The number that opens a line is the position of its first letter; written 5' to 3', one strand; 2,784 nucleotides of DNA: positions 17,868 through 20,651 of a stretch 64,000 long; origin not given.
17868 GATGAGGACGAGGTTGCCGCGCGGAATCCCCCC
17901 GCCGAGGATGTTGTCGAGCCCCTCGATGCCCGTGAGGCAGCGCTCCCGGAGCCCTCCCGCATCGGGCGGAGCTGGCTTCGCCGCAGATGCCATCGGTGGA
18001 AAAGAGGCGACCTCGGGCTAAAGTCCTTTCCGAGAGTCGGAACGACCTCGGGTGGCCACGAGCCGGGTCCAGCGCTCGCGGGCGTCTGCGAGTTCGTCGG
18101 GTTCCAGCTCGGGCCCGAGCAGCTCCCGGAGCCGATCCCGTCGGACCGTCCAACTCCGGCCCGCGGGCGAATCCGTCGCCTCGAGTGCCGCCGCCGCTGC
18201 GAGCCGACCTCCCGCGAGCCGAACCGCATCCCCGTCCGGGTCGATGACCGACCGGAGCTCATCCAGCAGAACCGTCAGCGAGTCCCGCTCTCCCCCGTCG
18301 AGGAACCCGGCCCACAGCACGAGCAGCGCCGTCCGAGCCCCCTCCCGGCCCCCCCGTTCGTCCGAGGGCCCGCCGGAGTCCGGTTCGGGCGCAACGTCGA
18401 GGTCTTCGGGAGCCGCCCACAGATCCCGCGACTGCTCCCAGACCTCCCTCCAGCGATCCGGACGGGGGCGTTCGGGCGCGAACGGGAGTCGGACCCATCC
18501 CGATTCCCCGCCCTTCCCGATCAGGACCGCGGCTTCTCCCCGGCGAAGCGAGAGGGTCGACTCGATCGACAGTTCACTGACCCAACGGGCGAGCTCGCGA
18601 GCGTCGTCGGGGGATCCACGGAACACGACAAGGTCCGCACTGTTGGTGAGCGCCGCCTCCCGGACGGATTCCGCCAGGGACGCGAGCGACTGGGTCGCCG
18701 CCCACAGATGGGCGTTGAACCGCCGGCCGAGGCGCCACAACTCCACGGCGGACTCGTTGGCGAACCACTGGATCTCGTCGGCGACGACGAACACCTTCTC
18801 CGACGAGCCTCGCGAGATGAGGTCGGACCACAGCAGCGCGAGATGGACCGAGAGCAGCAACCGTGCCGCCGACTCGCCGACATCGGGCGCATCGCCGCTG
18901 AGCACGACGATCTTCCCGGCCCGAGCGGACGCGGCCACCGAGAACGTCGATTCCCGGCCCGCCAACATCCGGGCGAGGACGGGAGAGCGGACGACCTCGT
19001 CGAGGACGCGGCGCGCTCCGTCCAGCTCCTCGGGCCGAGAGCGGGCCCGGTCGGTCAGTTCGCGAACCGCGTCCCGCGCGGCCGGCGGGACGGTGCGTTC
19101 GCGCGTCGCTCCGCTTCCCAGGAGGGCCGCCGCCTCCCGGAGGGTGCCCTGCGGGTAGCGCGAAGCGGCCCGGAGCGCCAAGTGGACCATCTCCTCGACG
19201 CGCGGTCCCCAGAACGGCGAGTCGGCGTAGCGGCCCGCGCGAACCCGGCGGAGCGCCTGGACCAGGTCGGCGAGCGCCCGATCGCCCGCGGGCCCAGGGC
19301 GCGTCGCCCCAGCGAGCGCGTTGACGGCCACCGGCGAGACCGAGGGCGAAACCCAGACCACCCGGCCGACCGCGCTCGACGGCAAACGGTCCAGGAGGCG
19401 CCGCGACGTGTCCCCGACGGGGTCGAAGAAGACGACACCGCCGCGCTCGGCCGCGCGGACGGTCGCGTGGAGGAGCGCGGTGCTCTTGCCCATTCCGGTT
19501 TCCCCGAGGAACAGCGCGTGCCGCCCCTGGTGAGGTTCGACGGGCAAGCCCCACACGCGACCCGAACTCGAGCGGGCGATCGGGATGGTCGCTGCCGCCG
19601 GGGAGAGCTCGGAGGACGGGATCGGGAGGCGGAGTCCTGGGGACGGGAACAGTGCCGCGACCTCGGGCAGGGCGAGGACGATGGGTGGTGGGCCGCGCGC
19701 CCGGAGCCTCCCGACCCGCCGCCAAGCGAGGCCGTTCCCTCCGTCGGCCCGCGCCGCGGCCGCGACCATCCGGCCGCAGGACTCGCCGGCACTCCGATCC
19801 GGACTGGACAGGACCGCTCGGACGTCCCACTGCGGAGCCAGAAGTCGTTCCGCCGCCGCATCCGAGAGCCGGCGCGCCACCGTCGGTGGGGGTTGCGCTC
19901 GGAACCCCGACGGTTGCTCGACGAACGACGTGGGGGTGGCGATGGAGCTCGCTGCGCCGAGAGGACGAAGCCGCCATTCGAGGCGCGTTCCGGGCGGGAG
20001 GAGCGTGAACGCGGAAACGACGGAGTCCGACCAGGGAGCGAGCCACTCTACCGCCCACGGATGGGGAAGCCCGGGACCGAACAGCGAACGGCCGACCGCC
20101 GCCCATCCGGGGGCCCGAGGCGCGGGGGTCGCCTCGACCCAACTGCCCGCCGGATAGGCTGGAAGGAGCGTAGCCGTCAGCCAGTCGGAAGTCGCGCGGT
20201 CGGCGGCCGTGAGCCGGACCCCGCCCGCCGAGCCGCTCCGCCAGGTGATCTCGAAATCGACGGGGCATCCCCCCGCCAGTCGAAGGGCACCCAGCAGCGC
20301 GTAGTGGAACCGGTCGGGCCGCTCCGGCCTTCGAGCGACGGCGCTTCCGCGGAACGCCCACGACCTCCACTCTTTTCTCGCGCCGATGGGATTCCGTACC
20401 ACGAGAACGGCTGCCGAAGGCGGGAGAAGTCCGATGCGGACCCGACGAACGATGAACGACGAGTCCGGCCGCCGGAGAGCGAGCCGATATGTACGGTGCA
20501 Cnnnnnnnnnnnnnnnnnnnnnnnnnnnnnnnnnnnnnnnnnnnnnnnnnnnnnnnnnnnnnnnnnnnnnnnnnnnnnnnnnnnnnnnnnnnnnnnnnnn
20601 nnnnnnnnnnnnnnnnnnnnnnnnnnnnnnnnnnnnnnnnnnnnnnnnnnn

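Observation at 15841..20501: Operon joining a soluble TraD/VirD4/HerA-like ATPase to a triplet of KaiC-like proteins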

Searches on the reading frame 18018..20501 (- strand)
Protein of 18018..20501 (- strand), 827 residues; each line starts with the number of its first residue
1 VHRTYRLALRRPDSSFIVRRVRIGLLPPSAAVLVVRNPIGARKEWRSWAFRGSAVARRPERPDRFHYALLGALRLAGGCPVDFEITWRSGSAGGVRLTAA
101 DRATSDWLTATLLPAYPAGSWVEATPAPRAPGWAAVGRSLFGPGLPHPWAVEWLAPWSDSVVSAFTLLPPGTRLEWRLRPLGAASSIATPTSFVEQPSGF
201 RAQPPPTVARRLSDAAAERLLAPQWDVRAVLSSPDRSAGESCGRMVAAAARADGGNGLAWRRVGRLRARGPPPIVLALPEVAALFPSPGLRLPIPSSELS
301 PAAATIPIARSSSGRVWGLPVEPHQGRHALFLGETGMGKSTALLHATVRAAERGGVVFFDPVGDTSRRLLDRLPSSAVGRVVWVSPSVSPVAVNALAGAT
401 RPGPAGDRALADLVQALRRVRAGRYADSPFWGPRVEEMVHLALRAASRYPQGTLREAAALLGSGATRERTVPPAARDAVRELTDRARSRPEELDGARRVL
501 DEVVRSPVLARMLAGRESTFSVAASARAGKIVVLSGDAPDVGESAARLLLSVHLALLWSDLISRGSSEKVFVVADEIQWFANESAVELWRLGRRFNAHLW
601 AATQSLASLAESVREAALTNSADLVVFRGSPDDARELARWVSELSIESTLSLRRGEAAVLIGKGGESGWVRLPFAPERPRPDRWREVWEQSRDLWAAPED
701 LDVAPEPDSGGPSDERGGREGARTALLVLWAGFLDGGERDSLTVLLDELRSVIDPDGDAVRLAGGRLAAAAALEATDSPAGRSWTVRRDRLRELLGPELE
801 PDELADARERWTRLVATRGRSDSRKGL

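Call 7: search_protein_families(library=pfam, proteins=[window:18018-20501:-], max_evalue=0.1)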
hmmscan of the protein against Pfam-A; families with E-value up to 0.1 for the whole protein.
window:18018-20501:- (827 aa): 7 families
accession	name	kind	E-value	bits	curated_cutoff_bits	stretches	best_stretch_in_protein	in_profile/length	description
PF25199.1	nSTAND_NTPase5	-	4.5e-05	23.7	34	1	304-380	16-97/145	Novel STAND NTPase 5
PF13191.12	AAA_16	-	0.0055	17.7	32.6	0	323-373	21-73/167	AAA ATPase domain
PF13401.12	AAA_22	-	0.0066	17.2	27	0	326-370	5-50/130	AAA domain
PF10236.15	DAP3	-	0.01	15.5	23.1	0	330-358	27-55/311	Mitochondrial ribosomal death-associated protein 3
PF01935.23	DUF87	-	0.025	15.1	23.2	1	327-364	24-63/220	Helicase HerA, central domain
PF10412.15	TrwB_AAD_bind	-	0.045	13.1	20.5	0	325-364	14-54/387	Type IV secretion-system coupling protein DNA-binding domain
PF15207.11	TMEM240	-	0.057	13.5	27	0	583-618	117-152/189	TMEM240 family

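Call 8: search_protein_families(library=ncbifam, proteins=[window:18018-20501:-], max_evalue=0.1)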
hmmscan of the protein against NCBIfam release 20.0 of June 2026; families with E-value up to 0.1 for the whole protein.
window:18018-20501:- (827 aa): 3 families
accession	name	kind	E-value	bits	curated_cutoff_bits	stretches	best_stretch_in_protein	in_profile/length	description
TIGR03743.1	SXT_TraD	subfamily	0.006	15.1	366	0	327-365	176-215/636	conjugative transfer system coupling protein TraD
NF041017.1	DNA_import_CedB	equivalog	0.032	12.9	700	1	322-370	271-321/590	DNA import protein CedB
NF045971.1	conju_CD1110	equivalog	0.039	12.2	325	0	569-641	627-705/752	VirB4-like conjugal transfer ATPase, CD1110 family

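Call 9: search_protein_families(library=padloc, proteins=[window:18018-20501:-], max_evalue=0.1)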
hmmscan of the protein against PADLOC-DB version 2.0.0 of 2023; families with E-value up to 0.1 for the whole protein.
window:18018-20501:- (827 aa): 1 family
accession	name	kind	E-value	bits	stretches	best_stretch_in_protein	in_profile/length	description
PDLC04140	mad8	-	1.1e-13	49.5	1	324-676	25-301/314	mads_8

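Call 12: find_homologous_proteins(query=window:18018-20501:-)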
Query window:18018-20501:- (827 aa): 48 proteins with E <= 0.001 among 8000 candidates.
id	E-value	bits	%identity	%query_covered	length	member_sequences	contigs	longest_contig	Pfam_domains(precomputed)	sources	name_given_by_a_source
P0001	0.0e+0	1013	82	70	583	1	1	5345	-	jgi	jgi:hypothetical protein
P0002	7.4e-297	1006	64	93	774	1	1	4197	-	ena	-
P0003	2.6e-271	921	58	95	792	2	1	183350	-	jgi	jgi:hypothetical protein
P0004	1.9e-264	898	59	95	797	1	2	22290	-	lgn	-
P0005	1.3e-258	879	58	95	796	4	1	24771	-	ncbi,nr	ncbi:MAG: hypothetical protein L3K01_03105 [Thermoplasmata archaeon]|nr:hypothetical protein [Thermo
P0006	1.4e-255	869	56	95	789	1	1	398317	PF13191.13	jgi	jgi:hypothetical protein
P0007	5.9e-253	860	55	95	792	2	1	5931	-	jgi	jgi:hypothetical protein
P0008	1.7e-232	793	55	93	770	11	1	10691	-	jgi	jgi:hypothetical protein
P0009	9.6e-215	734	58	76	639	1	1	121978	-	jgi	jgi:hypothetical protein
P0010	1.4e-205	704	62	67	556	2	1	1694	-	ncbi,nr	ncbi:MAG: hypothetical protein L3J81_03455, partial [Thermoplasmata archaeon]|nr:hypothetical protei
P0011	5.8e-199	682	49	93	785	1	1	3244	-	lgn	-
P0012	5.1e-189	649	61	66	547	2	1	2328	-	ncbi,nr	ncbi:MAG TPA: hypothetical protein VGP88_08600 [Thermoplasmata archaeon]|nr:hypothetical protein [Th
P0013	5.6e-189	649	63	63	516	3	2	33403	-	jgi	-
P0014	1.4e-185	638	62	62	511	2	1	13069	PF13191.13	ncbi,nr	ncbi:MAG: hypothetical protein L3J77_02765, partial [Thermoplasmata archaeon]|nr:hypothetical protei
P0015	5.0e-173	596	61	59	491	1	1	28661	-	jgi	jgi:hypothetical protein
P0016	6.6e-148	513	43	89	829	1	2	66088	PF01935.24,PF13401.13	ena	-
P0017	2.0e-143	498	43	92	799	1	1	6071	PF01935.24,PF13401.13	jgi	jgi:hypothetical protein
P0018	1.1e-140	489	43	91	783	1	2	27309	PF01935.24,PF13401.13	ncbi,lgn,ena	-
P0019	1.1e-136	476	41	93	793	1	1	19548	PF01935.24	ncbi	-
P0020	1.1e-135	472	42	90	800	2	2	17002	PF01935.24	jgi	-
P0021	1.6e-135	472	41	90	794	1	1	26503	PF01935.24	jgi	jgi:hypothetical protein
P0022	5.7e-133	463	40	89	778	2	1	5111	PF01935.24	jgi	-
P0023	4.7e-132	460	45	74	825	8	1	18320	PF01935.24,PF13401.13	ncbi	-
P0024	1.5e-127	446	39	90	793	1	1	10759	PF01935.24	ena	-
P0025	1.3e-122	429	42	79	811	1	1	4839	PF01935.24,PF13401.13,PF13191.13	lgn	-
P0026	1.5e-122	429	39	89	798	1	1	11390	PF01935.24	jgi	jgi:hypothetical protein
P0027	3.6e-121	424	42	73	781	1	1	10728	PF01935.24,PF13191.13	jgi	jgi:uncharacterized protein DUF87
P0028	1.3e-117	413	38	91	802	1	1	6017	PF01935.24,PF13191.13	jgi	jgi:Helicase HerA, central domain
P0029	2.5e-117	412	37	91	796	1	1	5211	PF01935.24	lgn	-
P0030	2.8e-117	412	40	88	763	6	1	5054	PF01935.24,PF13401.13,PF13191.13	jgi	jgi:energy-coupling factor transporter ATP-binding protein EcfA2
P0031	3.1e-117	411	45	66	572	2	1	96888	PF01935.24,PF13401.13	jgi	jgi:hypothetical protein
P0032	4.6e-117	411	39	91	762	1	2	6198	PF01935.24,PF13401.13,PF12846.14,PF13191.13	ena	-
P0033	3.4e-116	408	41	79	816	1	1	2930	PF01935.24,PF00005.34,PF13401.13,PF13191.13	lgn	-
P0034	1.6e-115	406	39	89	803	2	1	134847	PF01935.24,PF13191.13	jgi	jgi:hypothetical protein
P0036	1.1e-113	400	38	91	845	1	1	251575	PF01935.24,PF13191.13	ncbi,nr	ncbi:MAG: DUF87 domain-containing protein [Thermoplasmata archaeon]|nr:DUF87 domain-containing prote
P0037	1.9e-112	396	41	76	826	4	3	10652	PF10412.16,PF01935.24,PF00005.34,PF13401.13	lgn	-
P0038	5.5e-109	384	46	58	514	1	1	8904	PF01935.24,PF00005.34,PF13401.13,PF13191.13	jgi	jgi:hypothetical protein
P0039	6.3e-107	377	40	85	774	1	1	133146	PF10412.16,PF01935.24,PF13191.13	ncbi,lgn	-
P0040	8.0e-106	374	41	87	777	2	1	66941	PF01935.24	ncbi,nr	ncbi:MAG TPA: DUF87 domain-containing protein [Thermoplasmata archaeon]|nr:DUF87 domain-containing p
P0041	8.4e-104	367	41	74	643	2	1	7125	PF10412.16,PF01935.24,PF00005.34,PF13401.13,PF13191.13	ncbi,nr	ncbi:MAG: ATP-binding protein [Thermoplasmata archaeon]|nr:ATP-binding protein [Thermoplasmata archa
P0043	1.1e-100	357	39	77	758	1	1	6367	PF01935.24,PF13191.13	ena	-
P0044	4.0e-100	355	46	53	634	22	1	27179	PF10412.16,PF01935.24,PF00005.34,PF13401.13,PF13191.13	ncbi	-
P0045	8.4e-99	350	45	57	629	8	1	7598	PF10412.16,PF01935.24,PF00005.34,PF13401.13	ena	-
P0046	2.2e-91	326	39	76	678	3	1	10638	PF01935.24,PF13401.13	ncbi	-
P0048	5.0e-12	63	26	47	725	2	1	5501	PF10412.16,PF01935.24,PF13401.13,PF12696.14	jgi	-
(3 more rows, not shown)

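Call 14: find_encoding_contigs(protein=P0003, flank=10000, max_places=2)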
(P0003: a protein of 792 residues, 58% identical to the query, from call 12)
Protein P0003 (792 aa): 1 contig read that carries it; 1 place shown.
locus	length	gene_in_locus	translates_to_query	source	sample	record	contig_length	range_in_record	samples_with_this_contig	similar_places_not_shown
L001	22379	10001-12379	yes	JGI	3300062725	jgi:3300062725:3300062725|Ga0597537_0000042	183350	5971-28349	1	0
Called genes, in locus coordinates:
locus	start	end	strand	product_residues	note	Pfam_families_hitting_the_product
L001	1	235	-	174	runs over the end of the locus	PF09824:ArsR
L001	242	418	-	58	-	PF04135:Nop10p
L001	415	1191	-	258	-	PF00575:S1, PF07541:EIF_2_alpha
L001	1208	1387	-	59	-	PF01667:Ribosomal_S27e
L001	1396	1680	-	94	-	PF00935:Ribosomal_L44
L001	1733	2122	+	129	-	PF00903:Glyoxalase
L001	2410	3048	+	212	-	PF00687:Ribosomal_L1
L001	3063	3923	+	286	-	PF00466:Ribosomal_L10, PF17777:RL10P_insert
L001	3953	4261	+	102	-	PF00428:Ribosomal_60s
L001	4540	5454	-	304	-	PF07282:Cas12f1-like_TNB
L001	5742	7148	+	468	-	PF13230:GATase_4, PF13522:GATase_6, PF13537:GATase_7, PF00156:Pribosyltran (weak)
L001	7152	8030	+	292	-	PF01798:Nop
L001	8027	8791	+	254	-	PF01269:Fibrillarin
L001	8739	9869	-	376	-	PF01926:MMR_HSR1, PF02421:FeoB_N, PF16897:MMR_HSR1_Xtn, PF02824:TGS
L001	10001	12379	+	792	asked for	-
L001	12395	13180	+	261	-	PF03796:DnaB_C (faint), PF06745:ATPase, PF13481:AAA_25 (weak), PF23442:DUF7125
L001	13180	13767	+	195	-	-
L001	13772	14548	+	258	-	PF06745:ATPase, PF23442:DUF7125 (weak)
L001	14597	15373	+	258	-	PF09754:PAC2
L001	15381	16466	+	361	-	PF02636:Methyltransf_28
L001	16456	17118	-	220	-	-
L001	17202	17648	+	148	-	PF01751:Toprim (weak)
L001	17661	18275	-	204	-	PF00827:Ribosomal_L15e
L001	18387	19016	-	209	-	-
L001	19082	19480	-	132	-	-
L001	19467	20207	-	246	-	PF00588:SpoU_methylase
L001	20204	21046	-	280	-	PF02881:SRP54_N, PF00448:SRP54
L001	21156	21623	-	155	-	PF01920:Prefoldin_2 (faint), PF02996:Prefoldin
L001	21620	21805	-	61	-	PF01775:Ribosomal_L18A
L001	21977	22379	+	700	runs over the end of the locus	-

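Call 15: find_encoding_contigs(protein=P0036, flank=10000, max_places=2)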
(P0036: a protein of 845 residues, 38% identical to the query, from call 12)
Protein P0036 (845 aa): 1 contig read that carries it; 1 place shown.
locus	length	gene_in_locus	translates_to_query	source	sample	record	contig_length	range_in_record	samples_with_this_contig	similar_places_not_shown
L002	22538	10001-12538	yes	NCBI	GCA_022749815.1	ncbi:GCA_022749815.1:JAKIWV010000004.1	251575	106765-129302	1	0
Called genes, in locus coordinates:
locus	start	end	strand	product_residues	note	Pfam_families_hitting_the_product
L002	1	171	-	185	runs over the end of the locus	PF01994:Trm56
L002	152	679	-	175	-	PF09824:ArsR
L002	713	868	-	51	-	PF04135:Nop10p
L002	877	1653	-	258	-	PF00575:S1, PF07541:EIF_2_alpha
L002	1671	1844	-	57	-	PF01667:Ribosomal_S27e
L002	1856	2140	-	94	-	PF00935:Ribosomal_L44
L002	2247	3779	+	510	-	-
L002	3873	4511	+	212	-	PF00687:Ribosomal_L1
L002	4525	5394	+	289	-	PF00466:Ribosomal_L10, PF17777:RL10P_insert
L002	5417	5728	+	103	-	PF00428:Ribosomal_60s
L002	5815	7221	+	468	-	PF13230:GATase_4 (weak), PF13522:GATase_6, PF13537:GATase_7, PF00156:Pribosyltran (weak)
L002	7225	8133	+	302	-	PF01798:Nop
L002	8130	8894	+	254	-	PF01269:Fibrillarin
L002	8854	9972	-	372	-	PF01926:MMR_HSR1, PF02421:FeoB_N, PF16897:MMR_HSR1_Xtn, PF02824:TGS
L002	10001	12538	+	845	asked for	PF13191:AAA_16 (faint), PF01935:DUF87 (weak)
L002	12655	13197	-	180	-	PF08002:DUF1697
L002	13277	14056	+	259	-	PF13481:AAA_25 (weak), PF06745:ATPase, PF23442:DUF7125 (faint)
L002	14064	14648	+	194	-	-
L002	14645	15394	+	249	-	PF23442:DUF7125 (faint), PF06745:ATPase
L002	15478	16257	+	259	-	PF09754:PAC2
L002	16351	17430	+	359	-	PF02636:Methyltransf_28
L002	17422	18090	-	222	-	-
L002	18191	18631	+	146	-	PF01751:Toprim (weak), PF13662:Toprim_4 (weak)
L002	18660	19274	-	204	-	PF00827:Ribosomal_L15e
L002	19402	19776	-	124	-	PF14947:HTH_45 (weak), PF09339:HTH_IclR (weak)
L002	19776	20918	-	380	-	-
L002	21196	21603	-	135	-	-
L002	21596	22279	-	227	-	PF00588:SpoU_methylase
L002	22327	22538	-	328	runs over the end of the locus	PF02881:SRP54_N, PF00448:SRP54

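Call 18: find_related_loci(query=A1, collection=genome_contigs, flank=8000)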
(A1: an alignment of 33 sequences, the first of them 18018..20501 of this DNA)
Query A1 (827 aa) in genome_contigs; peptide patterns used: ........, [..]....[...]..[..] (x = any residue, [..] = any of these).
267 stretches matched a pattern; 144 encode a relative of the query (tblastn E <= 1e-3); the best 80 are kept; 80 distinct loci.
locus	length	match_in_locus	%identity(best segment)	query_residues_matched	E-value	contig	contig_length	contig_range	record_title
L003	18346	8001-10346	58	47-827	0e+0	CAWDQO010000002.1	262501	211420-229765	MAG: uncultured Thermoplasmata archaeon isolate MFD03399.bin.2.1 genome assembly, contig: contig_30230, whole genome sho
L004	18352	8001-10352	58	46-827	0e+0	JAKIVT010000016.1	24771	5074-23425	MAG: Thermoplasmata archaeon isolate AcS13-54 AcS13-54_16, whole genome shotgun sequence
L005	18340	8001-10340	56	46-827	0e+0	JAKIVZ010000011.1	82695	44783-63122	MAG: Candidatus Lutacidiplasma silvani isolate AcS3-62 NODE_245_length_82695_cov_12.923439, whole genome shotgun sequenc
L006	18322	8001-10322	57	46-827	0e+0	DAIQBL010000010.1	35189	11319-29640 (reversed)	MAG TPA_asm: Thermoplasmatota archaeon isolate CTOTU28672 NODE_504_length_35189_cov_7.373570, whole genome shotgun seque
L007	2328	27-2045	58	156-827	0e+0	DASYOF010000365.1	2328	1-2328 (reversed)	MAG TPA_asm: Thermoplasmata archaeon isolate SMAG_U4422 k141_5443100, whole genome shotgun sequence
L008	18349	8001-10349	55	46-827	0e+0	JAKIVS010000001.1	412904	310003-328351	MAG: Thermoplasmata archaeon isolate AcS1-3 NODE_9_length_412904_cov_12.312649, whole genome shotgun sequence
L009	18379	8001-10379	43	46-826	3e-149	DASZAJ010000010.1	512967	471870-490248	MAG TPA_asm: Thermoplasmata archaeon isolate SMAG_U6385 k141_416659, whole genome shotgun sequence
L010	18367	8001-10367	43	47-819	1e-153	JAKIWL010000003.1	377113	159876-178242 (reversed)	MAG: Thermoplasmata archaeon isolate SubAcS10-22 SubAcS10-22_3, whole genome shotgun sequence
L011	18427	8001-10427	43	41-821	8e-140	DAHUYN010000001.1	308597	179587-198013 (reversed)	MAG TPA_asm: Thermoplasmata archaeon isolate clean271 NODE_1_length_308597_cov_8.942133, whole genome shotgun sequence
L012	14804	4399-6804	42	48-823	4e-138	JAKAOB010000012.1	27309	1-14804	MAG: Thermoplasmata archaeon isolate YF1.bin107 NODE_1782_length_27309_cov_1.775697, whole genome shotgun sequence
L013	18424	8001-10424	40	6-814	3e-137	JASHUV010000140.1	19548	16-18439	MAG: Thermoplasmata archaeon isolate JOPF188 JOPF_NEAR_contig_1072377, whole genome shotgun sequence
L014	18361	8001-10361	43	48-811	5e-134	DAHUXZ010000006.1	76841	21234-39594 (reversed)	MAG TPA_asm: Thermoplasmata archaeon isolate clean1967 NODE_6_length_76841_cov_5.918556, whole genome shotgun sequence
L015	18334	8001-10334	40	50-813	9e-133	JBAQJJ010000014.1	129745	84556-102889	MAG: Thermoplasmata archaeon isolate MFD06594_ilm_asm_bin23 k127_144882, whole genome shotgun sequence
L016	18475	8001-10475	39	11-811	2e-129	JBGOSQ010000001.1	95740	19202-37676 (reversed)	MAG: Thermoplasmata archaeon isolate OBJ_0618_7090110_183 k141_499776_length_95740_cov_16.9116, whole genome shotgun seq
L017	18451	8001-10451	38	10-811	1e-126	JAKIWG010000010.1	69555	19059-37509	MAG: Thermoplasmata archaeon isolate AcS5-116 NODE_979_length_69555_cov_8.473899, whole genome shotgun sequence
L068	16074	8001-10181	38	65-791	5e-112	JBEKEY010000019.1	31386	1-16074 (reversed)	MAG: Thermoplasmata archaeon isolate SPRUCE 217 SPRUCE_217_19, whole genome shotgun sequence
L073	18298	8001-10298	38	48-799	2e-106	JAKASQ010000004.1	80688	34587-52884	MAG: Thermoplasmata archaeon isolate YP1.bin63 NODE_308_length_80688_cov_56.863942, whole genome shotgun sequence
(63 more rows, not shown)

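Call 26: predict_structure(alignment_id=A1)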
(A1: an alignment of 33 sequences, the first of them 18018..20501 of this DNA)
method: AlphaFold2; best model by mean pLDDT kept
length: 827 residues; sequences in the alignment: 33
mean_pLDDT: 83.1   pTM: 0.58
mean pLDDT of the five models: 83.1, 82.0, 81.4, 80.4, 77.6
residues with pLDDT >= 90: 470; 70-90: 214; 50-70: 61; < 50: 82
segments of 3 or more residues with pLDDT < 50: 1-42, 55-58, 295-302, 424-427, 700-715, 822-827
pLDDT, mean of each block of 10 residues (from residue 1): 27 33 38 34 75 56 81 88 92 87 92 86 74 88 80 80 86 93 64 66 74 80 92 91 91 85 70 91 90 50 74 77 92 95 95 96 96 92 95 95 93 86 52 92 96 95 75 93 94 93 92 92 95 97 94 96 83 96 95 94 95 95 96 92 87 92 85 81 93 80 39 55 94 90 93 88 90 88 94 87 93 84 40
secondary structure, 60 per line:
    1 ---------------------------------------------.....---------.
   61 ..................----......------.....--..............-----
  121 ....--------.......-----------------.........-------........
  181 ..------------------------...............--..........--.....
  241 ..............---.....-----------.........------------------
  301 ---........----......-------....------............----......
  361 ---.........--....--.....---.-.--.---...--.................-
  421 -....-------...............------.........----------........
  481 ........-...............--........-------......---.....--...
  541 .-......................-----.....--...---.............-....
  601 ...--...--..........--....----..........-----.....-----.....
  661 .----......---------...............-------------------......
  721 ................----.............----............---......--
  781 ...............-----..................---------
elements in order (helices of 4 or more, strands of 3 or more residues): E46-50 H60-78 E83-88 E95-99 H102-115 E121-124 E133-139 H157-165 E173-182 H207-221 E224-233 H236-254 E258-262 E274-277 H278-282 E304-311 E316-321 E329-332 H339-350 E355-360 H364-372 H375-378 E381-385 H403-419 H422-425 H433-447 H454-462 H473-488 H490-504 H507-513 H522-527 E531-535 H538-541 H543-564 E570-574 H583-595 E597-603 H611-620 E623-626 H631-640 H646-650 E656-661 E666-671 H681-694 H715-736 E741-745 H746-753 H758-769 E773-778 E781-787 H788-795 H801-818
